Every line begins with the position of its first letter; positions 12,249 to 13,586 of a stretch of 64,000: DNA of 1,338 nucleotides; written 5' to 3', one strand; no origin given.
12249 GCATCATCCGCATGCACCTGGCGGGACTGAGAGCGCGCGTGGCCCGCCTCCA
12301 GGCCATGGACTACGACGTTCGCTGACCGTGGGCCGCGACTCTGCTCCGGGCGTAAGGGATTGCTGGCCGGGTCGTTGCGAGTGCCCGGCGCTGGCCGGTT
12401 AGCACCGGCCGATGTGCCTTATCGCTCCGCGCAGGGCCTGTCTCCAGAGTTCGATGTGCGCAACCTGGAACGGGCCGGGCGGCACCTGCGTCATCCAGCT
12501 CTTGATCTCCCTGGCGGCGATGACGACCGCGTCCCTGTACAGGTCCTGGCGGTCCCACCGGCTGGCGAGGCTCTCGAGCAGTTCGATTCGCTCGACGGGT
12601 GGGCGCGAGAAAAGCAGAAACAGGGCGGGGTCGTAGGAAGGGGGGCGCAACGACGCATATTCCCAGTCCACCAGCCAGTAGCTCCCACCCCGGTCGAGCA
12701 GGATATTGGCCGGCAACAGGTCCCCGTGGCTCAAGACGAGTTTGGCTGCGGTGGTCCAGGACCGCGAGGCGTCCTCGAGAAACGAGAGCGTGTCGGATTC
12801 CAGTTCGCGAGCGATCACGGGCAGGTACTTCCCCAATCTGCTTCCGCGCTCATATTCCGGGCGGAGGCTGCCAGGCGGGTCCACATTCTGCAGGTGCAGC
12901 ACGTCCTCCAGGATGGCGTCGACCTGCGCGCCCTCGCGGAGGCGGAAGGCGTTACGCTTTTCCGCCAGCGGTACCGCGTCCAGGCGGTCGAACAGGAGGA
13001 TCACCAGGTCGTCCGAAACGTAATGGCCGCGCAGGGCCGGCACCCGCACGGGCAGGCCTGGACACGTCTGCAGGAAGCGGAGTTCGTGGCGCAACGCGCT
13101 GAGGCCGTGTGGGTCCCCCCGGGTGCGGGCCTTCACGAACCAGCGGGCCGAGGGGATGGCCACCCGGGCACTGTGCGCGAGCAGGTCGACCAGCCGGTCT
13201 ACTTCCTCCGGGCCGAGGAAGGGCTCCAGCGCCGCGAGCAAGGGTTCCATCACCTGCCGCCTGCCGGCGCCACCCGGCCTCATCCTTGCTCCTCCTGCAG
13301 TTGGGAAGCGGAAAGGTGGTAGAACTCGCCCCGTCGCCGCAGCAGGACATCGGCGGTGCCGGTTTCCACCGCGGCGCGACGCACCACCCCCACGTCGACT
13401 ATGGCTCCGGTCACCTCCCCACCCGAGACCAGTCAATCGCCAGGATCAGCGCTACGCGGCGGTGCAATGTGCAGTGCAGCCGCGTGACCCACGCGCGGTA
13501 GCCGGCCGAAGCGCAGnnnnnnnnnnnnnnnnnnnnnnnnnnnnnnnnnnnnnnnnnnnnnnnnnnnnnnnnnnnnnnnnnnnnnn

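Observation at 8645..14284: Three antibiotic-modifying-enzyme-like genes (APH(3'), second APH/CotS-type kinase, AadA-like NTase) clustered around a T-box-regulated aroF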

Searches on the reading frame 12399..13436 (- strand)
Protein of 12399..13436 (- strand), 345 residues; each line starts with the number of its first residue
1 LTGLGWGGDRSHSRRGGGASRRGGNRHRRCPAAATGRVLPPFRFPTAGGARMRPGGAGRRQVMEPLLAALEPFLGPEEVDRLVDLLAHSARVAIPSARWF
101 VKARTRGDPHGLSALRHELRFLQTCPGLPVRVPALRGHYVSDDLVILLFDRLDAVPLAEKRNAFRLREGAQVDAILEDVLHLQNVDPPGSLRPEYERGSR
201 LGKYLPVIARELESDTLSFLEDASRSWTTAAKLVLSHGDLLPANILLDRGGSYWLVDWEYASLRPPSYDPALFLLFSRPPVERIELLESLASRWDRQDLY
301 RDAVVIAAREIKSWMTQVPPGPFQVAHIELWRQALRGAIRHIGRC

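Call 3: search_protein_families(library=pfam, proteins=[window:12399-13436:-], max_evalue=0.01)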
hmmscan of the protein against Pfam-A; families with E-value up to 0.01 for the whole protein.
window:12399-13436:- (345 aa): 4 families
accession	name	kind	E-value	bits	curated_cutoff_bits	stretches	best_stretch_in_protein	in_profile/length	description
PF01636.29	APH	-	2.8e-12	47.4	23.2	1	97-289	21-224/239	Phosphotransferase enzyme family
PF01633.27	Choline_kinase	-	1.4e-06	28.3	29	1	228-274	157-204/300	Choline/ethanolamine kinase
PF19974.5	TCAD9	-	0.00017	21.3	40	1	218-271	286-335/429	Ternary complex associated domain 9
PF07914.17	DUF1679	-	0.0094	15.3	24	0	231-275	266-315/414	Uncharacterized oxidoreductase dhs-27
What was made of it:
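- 12399..13283 (-): Kinase 2, a 294-aa orphan kinase with the APH/choline-kinase fold (motifs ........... and VDWEYA) and an unknown substrate. PF01636 scores 47.4 bits and PF01633 scores 28.3 against 29 (call 3).
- Checked: A second kinase at 12399-13283(-) passes Pfam APH PF01636 with 47.4 bits against 23.2 (call 3).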

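Call 6: search_protein_families(library=ncbifam, proteins=[window:12399-13436:-], max_evalue=0.01)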
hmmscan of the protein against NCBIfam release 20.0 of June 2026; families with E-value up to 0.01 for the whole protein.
window:12399-13436:- (345 aa): 4 families
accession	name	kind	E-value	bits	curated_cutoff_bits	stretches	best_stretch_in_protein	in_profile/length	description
TIGR02721.1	ycfN_thiK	equivalog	2.9e-05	23.3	299.45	1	227-315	140-221/256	thiamine kinase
NF041256.1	GntI_guanitoxin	equivalog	9.8e-05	21.8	357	1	236-274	177-214/282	guanitoxin biosynthesis pre-guanitoxin N-oxide kinase GntI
NF033068.1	APH_3p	equivalog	0.00028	20.5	205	0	225-258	167-200/255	APH(3') family aminoglycoside O-phosphotransferase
TIGR02904.1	spore_ysxE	equivalog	0.0055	16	263.55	1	209-277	173-240/309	spore coat protein YsxE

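Call 8: search_solved_structures(query=window:12399-13283:-, max_evalue=1, show_alignments=2)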
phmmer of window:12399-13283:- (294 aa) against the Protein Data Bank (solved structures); distinct sequences matched with E-value up to 1: 5.
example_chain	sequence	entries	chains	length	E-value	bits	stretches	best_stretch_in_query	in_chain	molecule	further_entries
4r77_B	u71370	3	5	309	0.00071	22.3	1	185-226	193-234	Choline kinase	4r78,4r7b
8agy_A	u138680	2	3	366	0.015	18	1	168-220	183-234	Corramycin phosphotransferase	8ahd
2y08_A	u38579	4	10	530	0.045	16.4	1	90-150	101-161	TAML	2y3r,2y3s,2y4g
3dxq_A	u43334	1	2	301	0.069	15.8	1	182-218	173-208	choline/ethanolamine kinase family protein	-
2w96_B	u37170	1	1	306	0.6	12.7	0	184-230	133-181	CELL DIVISION PROTEIN KINASE 4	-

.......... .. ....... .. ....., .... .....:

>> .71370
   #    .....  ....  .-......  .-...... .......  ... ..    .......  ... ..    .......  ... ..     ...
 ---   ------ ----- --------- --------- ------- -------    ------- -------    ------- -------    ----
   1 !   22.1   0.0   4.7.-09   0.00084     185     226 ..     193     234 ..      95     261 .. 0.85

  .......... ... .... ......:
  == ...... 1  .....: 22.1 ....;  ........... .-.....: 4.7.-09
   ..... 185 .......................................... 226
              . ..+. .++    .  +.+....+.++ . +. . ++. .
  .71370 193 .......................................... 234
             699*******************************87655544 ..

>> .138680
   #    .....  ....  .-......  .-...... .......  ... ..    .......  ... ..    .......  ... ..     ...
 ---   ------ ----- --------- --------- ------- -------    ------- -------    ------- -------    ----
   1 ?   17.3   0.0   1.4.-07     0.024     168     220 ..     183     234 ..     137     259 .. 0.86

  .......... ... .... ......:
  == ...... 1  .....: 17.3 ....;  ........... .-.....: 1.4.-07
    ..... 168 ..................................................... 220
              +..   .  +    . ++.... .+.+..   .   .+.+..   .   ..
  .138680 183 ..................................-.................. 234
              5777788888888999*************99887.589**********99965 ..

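Call 21: find_homologous_proteins(query=window:12399-13283:-, max_evalue=0.001)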
Query window:12399-13283:- (294 aa): 10 proteins with E <= 0.001 among 8000 candidates.
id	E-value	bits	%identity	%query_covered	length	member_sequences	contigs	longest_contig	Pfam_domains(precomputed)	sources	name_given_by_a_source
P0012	1.3e-186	637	97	100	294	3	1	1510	PF01633.27,PF01636.30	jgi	jgi:aminoglycoside phosphotransferase (APT) family kinase protein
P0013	7.7e-133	461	73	100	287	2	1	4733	PF01633.27,PF01636.30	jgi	-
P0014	3.3e-124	432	69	100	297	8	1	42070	PF01633.27,PF01636.30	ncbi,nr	ncbi:MAG: phosphotransferase [Bacillota bacterium]|nr:phosphotransferase [Bacillota bacterium]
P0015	9.7e-74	267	47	93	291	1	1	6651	PF01636.30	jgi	-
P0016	3.2e-43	166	35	91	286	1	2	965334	PF19974.6,PF01633.27,PF01636.30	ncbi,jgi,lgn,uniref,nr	ncbi:phosphotransferase family enzyme [Thermosporothrix hazakensis]|jgi:hypothetical protein|uniref:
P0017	4.7e-41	159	48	59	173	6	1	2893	PF01636.30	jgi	jgi:thiamine kinase-like enzyme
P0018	2.4e-24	104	34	71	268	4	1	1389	PF19974.6,PF01633.27,PF01636.30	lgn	-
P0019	4.9e-6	44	40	31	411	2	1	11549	PF19974.6,PF01636.30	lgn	-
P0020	5.7e-5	41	54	16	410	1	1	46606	PF19974.6,PF01633.27,PF01636.30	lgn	-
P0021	7.6e-4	37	53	16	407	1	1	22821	PF19974.6,PF01633.27,PF01636.30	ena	-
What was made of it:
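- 12399..13283 (-): Only 10 homologues were found (call 21).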

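Call 22: find_encoding_contigs(protein=P0014, flank=8000, max_places=3)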
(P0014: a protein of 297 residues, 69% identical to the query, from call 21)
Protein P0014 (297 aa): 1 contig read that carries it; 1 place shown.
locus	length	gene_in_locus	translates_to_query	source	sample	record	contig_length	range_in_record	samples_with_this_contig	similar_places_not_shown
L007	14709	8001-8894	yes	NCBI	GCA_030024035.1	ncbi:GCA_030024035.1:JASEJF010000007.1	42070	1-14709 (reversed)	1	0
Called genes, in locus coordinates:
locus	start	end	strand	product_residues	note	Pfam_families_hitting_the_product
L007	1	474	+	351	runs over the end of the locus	PF00850:Hist_deacetyl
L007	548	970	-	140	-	-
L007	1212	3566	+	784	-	PF03190:Thioredox_DsbH, PF13899:Thioredoxin_7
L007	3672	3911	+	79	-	PF00269:SASP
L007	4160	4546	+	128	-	-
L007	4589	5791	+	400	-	PF01471:PG_binding_1, PF09374:PG_binding_3 (faint), PF01476:LysM, PF01522:Polysacc_deac_1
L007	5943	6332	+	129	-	PF03061:4HBT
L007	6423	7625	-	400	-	PF00817:IMS, PF11798:IMS_HHH (weak), PF21999:IMS_HHH_1 (weak), PF11799:IMS_C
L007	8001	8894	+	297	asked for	PF01636:APH, PF01633:Choline_kinase (weak)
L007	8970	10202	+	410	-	PF02771:Acyl-CoA_dh_N, PF02770:Acyl-CoA_dh_M, PF00441:Acyl-CoA_dh_1, PF22924:ACOX_C_alpha1 (weak), PF08028:Acyl-CoA_dh_2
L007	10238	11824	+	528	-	PF00501:AMP-binding, PF13193:AMP-binding_C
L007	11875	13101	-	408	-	PF02770:Acyl-CoA_dh_M, PF00441:Acyl-CoA_dh_1, PF08028:Acyl-CoA_dh_2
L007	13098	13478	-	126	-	PF13744:HTH_37 (faint), PF12844:HTH_19, PF13560:HTH_31, PF01381:HTH_3, PF13443:HTH_26 (weak)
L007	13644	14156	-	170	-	-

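Call 23: find_encoding_contigs(protein=P0016, flank=6000, max_places=2)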
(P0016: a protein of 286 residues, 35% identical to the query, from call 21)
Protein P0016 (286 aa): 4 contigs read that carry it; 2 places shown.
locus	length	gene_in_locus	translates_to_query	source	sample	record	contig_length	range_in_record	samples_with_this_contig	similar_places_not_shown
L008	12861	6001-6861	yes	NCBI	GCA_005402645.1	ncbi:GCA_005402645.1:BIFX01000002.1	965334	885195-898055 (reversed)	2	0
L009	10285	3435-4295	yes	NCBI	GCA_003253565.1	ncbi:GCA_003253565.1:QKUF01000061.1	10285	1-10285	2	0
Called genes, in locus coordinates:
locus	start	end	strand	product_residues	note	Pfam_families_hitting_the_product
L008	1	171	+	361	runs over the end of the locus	PF01385:OrfB_IS605, PF07282:Cas12f1-like_TNB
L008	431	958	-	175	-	-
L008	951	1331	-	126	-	-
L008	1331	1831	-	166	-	-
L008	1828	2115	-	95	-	-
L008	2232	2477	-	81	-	-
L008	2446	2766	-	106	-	-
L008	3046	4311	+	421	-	PF07719:TPR_2 (faint), PF13181:TPR_8 (faint), PF13424:TPR_12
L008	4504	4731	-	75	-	PF13683:rve_3, PF13333:rve_2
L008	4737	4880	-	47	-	PF00665:rve (weak)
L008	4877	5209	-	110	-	-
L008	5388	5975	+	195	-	-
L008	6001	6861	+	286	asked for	PF01636:APH, PF19974:TCAD9 (weak), PF01633:Choline_kinase (weak)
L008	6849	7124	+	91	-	-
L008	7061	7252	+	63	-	-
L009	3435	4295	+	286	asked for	PF01636:APH, PF19974:TCAD9 (weak), PF01633:Choline_kinase (weak)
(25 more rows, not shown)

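Call 24: find_encoding_contigs(protein=P0015, flank=6000, max_places=2)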
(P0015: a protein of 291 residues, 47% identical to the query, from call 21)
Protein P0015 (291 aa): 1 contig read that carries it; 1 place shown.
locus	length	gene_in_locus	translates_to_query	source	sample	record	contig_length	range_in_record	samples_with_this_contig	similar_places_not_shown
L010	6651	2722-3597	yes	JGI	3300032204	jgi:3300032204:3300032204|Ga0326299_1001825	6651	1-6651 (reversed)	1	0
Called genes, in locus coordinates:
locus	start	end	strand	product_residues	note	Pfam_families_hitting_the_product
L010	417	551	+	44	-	-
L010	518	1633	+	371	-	PF14907:NTP_transf_5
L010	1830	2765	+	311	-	-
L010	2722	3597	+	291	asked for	PF01636:APH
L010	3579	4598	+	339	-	PF13439:Glyco_transf_4 (weak)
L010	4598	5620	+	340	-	PF13439:Glyco_transf_4, PF13579:Glyco_trans_4_4 (weak), PF20706:GT4-conflict (weak), PF00534:Glycos_transf_1, PF13692:Glyco_trans_1_4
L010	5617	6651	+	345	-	?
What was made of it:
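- Its contexts differ outside the lineage (calls 23, 24). A 35%-identical homologue occurs in Thermosporothrix, a member of the Chloroflexota, and a 47%-identical one sits in a glycosyltransferase cluster (calls 21, 23, 24). One distant kinase homologue (47% identical) lies two genes from a nucleotidyltransferase of a different family, PF14907 (call 24).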

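Call 39: search_solved_structures(query=A3, max_evalue=1)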
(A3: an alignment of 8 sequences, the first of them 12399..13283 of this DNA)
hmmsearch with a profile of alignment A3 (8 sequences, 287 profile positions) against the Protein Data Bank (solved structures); distinct sequences matched with E-value up to 1: 267 (the best 60 are shown).
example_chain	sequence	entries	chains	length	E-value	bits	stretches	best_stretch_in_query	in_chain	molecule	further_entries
4r77_B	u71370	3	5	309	1.5e-06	30.8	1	130-221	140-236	Choline kinase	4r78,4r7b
3c5i_A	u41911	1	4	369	0.00019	23.9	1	130-215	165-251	Choline kinase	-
8agy_A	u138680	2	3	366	0.0003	23.3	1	170-211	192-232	Corramycin phosphotransferase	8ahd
3fi8_A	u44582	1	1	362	0.0016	21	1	157-216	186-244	Choline kinase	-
6yxs_A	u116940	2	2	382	0.0017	20.8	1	157-216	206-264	Choline kinase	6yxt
8sv9_A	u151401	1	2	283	0.0024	20.3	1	121-189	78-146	Serine/threonine-protein kinase ULK1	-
8p5h_A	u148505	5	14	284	0.0024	20.3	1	121-189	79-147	Serine/threonine-protein kinase ULK1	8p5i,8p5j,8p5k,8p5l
8p5g_A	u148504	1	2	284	0.0024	20.3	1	121-189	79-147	Serine/threonine-protein kinase ULK1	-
6mnh_A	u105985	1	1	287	0.0024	20.3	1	121-189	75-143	Serine/threonine-protein kinase ULK1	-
9se8_A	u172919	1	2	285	0.0025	20.3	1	121-189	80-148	Serine/threonine-protein kinase ULK1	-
9f32_A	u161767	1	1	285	0.0025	20.3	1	121-189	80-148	Serine/threonine-protein kinase ULK1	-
4wno_A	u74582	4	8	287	0.0025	20.3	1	121-189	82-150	Serine/threonine-protein kinase ULK1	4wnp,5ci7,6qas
5ckw_B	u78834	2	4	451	0.0037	19.7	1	158-204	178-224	LegK4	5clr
5iqi_A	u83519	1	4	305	0.0051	19.3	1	33-193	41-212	Bifunctional AAC/APH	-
5iqh_A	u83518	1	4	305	0.0094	18.4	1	31-193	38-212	Bifunctional AAC/APH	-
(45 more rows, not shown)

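Call 40: search_protein_families(library=ncbifam, alignment_id=A3, max_evalue=0.1)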
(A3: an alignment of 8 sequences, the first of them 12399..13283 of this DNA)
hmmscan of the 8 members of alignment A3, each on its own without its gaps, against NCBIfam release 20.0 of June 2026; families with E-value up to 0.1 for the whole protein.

A. member 1, window:12399-13283:- (294 aa): 10 families
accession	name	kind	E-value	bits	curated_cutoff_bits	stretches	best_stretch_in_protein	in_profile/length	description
TIGR02721.1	ycfN_thiK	equivalog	2e-05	23.8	299.45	1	177-264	141-221/256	thiamine kinase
NF041256.1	GntI_guanitoxin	equivalog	7.2e-05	22.2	357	1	183-223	176-214/282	guanitoxin biosynthesis pre-guanitoxin N-oxide kinase GntI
NF033068.1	APH_3p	equivalog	0.00017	21.2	205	1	174-207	167-200/255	APH(3') family aminoglycoside O-phosphotransferase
TIGR02904.1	spore_ysxE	equivalog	0.0041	16.4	263.55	1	158-226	173-240/309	spore coat protein YsxE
NF002475.0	PRK01723.1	equivalog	0.0094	15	142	1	184-215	164-195/241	3-deoxy-D-manno-octulosonic acid kinase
NF000029.2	APH_9_Ib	exception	0.0095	14.9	675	1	168-220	205-256/330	aminoglycoside O-phosphotransferase APH(9)-Ib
NF038156.1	lant_syn_V_LxmK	equivalog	0.042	12.9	315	0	174-218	183-226/347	class V lanthionine synthetase subunit LxmK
NF038150.1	lanthi_synth_IV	equivalog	0.063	11.6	650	0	187-213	322-348/851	class IV lanthionine synthetase LanL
NF046102.1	CellCycRegCcrZ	equivalog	0.065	12.6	400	1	152-224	132-195/260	cell cycle regulator CcrZ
NF011463.0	PRK14879.1-4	equivalog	0.072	12.5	188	1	143-219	98-169/237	Kae1-associated kinase Bud32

B. families by the number of members that match (of 8 scanned): 22 families
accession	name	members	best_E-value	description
NF033068.1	APH_3p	8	1.6e-07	APH(3') family aminoglycoside O-phosphotransferase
NF041256.1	GntI_guanitoxin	7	1.4e-06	guanitoxin biosynthesis pre-guanitoxin N-oxide kinase GntI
TIGR02721.1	ycfN_thiK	7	1.8e-05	thiamine kinase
NF000029.2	APH_9_Ib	6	0.009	aminoglycoside O-phosphotransferase APH(9)-Ib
NF002475.0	PRK01723.1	6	0.0094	3-deoxy-D-manno-octulosonic acid kinase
NF038156.1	lant_syn_V_LxmK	5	0.028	class V lanthionine synthetase subunit LxmK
TIGR02904.1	spore_ysxE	4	0.0041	spore coat protein YsxE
NF038151.1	lanthi_synth_III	4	0.016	class III lanthionine synthetase LanKC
TIGR03724.2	arch_bud32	3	0.00014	KEOPS complex kinase/ATPase Bud32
NF046102.1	CellCycRegCcrZ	3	0.051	cell cycle regulator CcrZ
NF011462.0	PRK14879.1-3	2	0.0031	Kae1-associated kinase Bud32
NF011464.0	PRK14879.1-7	2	0.037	Kae1-associated kinase Bud32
NF038150.1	lanthi_synth_IV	2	0.041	class IV lanthionine synthetase LanL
NF011463.0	PRK14879.1-4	2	0.071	Kae1-associated kinase Bud32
NF007620.0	PRK10271.1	1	0.0037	thiamine kinase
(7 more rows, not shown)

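Call 45: predict_structure(alignment_id=A3)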
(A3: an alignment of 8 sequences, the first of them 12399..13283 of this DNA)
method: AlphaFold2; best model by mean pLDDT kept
length: 294 residues; sequences in the alignment: 8
mean_pLDDT: 88.9   pTM: 0.85
mean pLDDT of the five models: 88.9, 83.4, 77.5, 76.8, 73.9
residues with pLDDT >= 90: 188; 70-90: 92; 50-70: 6; < 50: 8
segments of 3 or more residues with pLDDT < 50: 1-8
pLDDT, mean of each block of 10 residues (from residue 1): 42 80 89 91 89 92 88 80 91 93 89 86 93 83 88 97 97 90 88 91 82 92 93 92 94 97 95 95 97 91
secondary structure, 60 per line:
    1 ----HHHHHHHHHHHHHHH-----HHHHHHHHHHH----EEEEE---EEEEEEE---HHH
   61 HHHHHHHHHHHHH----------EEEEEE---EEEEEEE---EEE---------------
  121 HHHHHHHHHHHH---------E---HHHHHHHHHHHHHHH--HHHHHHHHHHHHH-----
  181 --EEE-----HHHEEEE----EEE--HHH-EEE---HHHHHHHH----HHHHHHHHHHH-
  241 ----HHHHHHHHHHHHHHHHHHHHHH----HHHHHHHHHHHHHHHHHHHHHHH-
elements in order: H5-19 H25-35 E40-44 E48-54 H58-73 E84-89 E93-99 E103-105 H121-132 H146-160 H163-175 E183-185 E194-197 E202-204 E211-213 H217-224 H229-239 H245-266 H271-293
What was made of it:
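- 12399..13283 (-): The AlphaFold model has pLDDT 88.9 (call 45).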

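Call 47: fold_search(model_id=the predicted structure, library=pdb)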
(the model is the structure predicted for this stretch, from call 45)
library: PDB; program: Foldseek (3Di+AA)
matches with E <= 10: 1925; with E <= 0.001: 388
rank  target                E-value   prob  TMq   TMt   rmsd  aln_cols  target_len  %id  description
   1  4r7b_B                1.3e-08  1.00  0.57  0.58   6.5       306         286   15  Crystal structure of pneumococcal LicA in complex with choline (released 2015-08-12)
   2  4r78                  1.8e-08  1.00  0.55  0.56   6.9       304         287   14  Crystal structure of LicA in complex with AMP (released 2015-08-12)
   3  4r77_A                3.0e-08  1.00  0.58  0.60   5.6       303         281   15  Crystal structure of choline kinase LicA from Streptococcus pneumoniae (released 2015-08-12)
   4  5iqg_A                3.5e-08  1.00  0.53  0.54   7.5       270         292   15  Aminoglycoside Phosphotransferase (2'')-Ia (CTD of AAC(6')-Ie/APH(2'')-Ia) in complex with GDP, Magnesium, and Gentami (released 2016-05-25)
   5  5byl_D                3.9e-08  1.00  0.49  0.48   8.5       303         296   15  Aminoglycoside Phosphotransferase (2'')-Ia (CTD of AAC(6')-Ie/APH(2'')-Ia) in complex with GMPPCP and Magnesium (released 2016-05-25)
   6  4r77_B                4.3e-08  1.00  0.58  0.60   5.5       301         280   15  Crystal structure of choline kinase LicA from Streptococcus pneumoniae (released 2015-08-12)
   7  5iqa_A                4.6e-08  1.00  0.54  0.54   8.3       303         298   14  Aminoglycoside Phosphotransferase (2'')-Ia (CTD of AAC(6')-Ie/APH(2'')-Ia) in complex with GMPPNP and Magnesium (released 2016-05-25)
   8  5iqh_A                4.8e-08  1.00  0.48  0.48   8.7       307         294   15  Aminoglycoside Phosphotransferase (2'')-Ia (CTD of AAC(6')-Ie/APH(2'')-Ia) S214A mutant in complex with GMPPNP and Mag (released 2016-05-25)
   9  5byl_C                5.1e-08  1.00  0.55  0.55   8.2       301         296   15  Aminoglycoside Phosphotransferase (2'')-Ia (CTD of AAC(6')-Ie/APH(2'')-Ia) in complex with GMPPCP and Magnesium (released 2016-05-25)
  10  6cgd_D                5.1e-08  1.00  0.50  0.50   8.1       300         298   15  Aminoglycoside Phosphotransferase (2'')-Ia in complex with GMPPNP, Magnesium, and Amikacin (released 2018-04-11)
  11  6fux                  5.1e-08  1.00  0.43  0.47  11.8       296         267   15  Structure of aminoglycoside phosphotransferase APH(3'')-Id from Streptomyces rimosus ATCC10970 in complex with ADP and s (released 2019-03-20)
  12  4dca                  5.6e-08  1.00  0.52  0.52   7.9       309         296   13  Crystal structure of aminoglycoside phosphotransferase APH(2'')-Ib, ADP-bound (released 2012-02-01)
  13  6cey_A                6.3e-08  1.00  0.48  0.49   8.3       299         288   14  Aminoglycoside Phosphotransferase (2'')-Ia in complex with GMPPNP, Magnesium, and Lividomycin moieties (released 2018-04-11)
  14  1nd4_A                6.3e-08  1.00  0.42  0.47  11.4       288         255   14  Crystal structure of aminoglycoside-3'-phosphotransferase-IIa (released 2003-09-16)
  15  5iqa_D                6.6e-08  1.00  0.55  0.55   8.0       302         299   14  Aminoglycoside Phosphotransferase (2'')-Ia (CTD of AAC(6')-Ie/APH(2'')-Ia) in complex with GMPPNP and Magnesium (released 2016-05-25)
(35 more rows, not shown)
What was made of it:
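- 12399..13283 (-): Foldseek's best hit is LicA at TM 0.58 (call 47).
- On Choline/ethanolamine kinase (PF01633): LicA is nevertheless the best PDB hit by sequence and fold (calls 8, 39, 47).
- Closest known: LicA choline kinase. Same: The shared motifs are HxDLxPxN and (L/I)DWEY (calls 8, 39, 40, 47).
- LicA is the best fold hit (call 47). APH(2'')-Ia is among the top fold hits of kinase 2 (call 47). YtaA (2Q83) does appear among the fold hits at TM 0.53 (call 47).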

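Call 50: search_protein_families(library=padloc, proteins=[window:12399-13283:-], max_evalue=0.1)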
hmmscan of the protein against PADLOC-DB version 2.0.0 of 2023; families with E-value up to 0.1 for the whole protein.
window:12399-13283:- (294 aa): 0 families

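Call 51: search_protein_families(library=phrogs, proteins=[window:12399-13283:-], max_evalue=0.1)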
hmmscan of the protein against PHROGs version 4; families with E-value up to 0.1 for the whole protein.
window:12399-13283:- (294 aa): 1 family
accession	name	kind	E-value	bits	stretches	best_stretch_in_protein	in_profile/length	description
phrog_3297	-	other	0.066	14.1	0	184-218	86-122/160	kinase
